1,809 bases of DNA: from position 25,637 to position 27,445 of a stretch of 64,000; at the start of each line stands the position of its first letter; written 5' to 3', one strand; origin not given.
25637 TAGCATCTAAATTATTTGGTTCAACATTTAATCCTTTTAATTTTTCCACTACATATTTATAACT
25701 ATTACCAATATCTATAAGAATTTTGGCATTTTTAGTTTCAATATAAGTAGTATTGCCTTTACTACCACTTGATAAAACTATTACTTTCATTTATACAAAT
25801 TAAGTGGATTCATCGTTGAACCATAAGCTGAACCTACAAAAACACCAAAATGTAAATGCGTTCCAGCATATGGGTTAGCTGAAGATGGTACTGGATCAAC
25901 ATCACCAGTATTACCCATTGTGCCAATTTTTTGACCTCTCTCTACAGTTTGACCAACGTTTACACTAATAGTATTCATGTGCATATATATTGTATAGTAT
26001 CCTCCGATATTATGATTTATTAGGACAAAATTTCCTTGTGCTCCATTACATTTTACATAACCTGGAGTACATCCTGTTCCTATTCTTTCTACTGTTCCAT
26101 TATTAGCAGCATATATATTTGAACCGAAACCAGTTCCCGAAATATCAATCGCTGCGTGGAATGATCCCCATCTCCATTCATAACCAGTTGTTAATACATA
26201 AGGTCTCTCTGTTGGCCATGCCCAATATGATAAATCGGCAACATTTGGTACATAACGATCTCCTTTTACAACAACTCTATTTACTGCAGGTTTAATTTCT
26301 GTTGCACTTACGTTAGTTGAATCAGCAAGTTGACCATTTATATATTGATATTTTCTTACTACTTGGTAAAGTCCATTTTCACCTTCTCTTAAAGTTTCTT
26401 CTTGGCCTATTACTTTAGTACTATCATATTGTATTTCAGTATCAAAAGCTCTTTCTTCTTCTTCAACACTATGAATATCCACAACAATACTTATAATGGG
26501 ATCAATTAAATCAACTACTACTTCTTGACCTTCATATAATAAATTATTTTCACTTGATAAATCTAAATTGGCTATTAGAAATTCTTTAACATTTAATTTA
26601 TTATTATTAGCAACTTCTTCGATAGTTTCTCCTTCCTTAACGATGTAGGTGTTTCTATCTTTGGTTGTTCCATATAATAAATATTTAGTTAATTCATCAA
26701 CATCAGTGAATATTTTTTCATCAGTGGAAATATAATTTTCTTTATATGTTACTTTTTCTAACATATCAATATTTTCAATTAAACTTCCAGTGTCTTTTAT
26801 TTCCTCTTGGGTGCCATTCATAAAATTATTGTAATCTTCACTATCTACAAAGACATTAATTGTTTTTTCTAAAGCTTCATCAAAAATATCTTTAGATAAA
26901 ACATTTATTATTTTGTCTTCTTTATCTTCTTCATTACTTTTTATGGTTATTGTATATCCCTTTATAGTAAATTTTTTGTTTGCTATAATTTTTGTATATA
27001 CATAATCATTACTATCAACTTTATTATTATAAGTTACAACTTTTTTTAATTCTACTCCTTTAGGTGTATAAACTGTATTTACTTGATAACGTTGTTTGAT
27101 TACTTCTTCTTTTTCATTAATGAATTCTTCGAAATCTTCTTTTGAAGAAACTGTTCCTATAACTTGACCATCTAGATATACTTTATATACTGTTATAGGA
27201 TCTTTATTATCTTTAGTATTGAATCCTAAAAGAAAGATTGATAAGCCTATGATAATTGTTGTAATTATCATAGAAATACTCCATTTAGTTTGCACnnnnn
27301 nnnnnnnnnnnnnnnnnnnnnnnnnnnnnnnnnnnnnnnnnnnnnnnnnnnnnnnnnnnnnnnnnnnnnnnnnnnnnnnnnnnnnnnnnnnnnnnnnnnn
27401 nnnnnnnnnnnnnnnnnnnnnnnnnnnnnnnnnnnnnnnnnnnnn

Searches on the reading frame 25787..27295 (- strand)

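Call 96: search_protein_families(library=pfam, proteins=[window:25787-27295:-], max_evalue=0.00001)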
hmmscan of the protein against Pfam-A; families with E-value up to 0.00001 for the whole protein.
window:25787-27295:- (502 aa): 3 families
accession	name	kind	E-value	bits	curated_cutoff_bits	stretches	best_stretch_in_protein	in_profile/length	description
PF01551.29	Peptidase_M23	-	3.1e-21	75.8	28.7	1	379-487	2-89/96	Peptidase family M23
PF07501.17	G5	-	1.1e-11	45.2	23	1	277-345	5-73/75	G5 domain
PF01476.26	LysM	-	3.6e-07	30.5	20.9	1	217-261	1-42/43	LysM domain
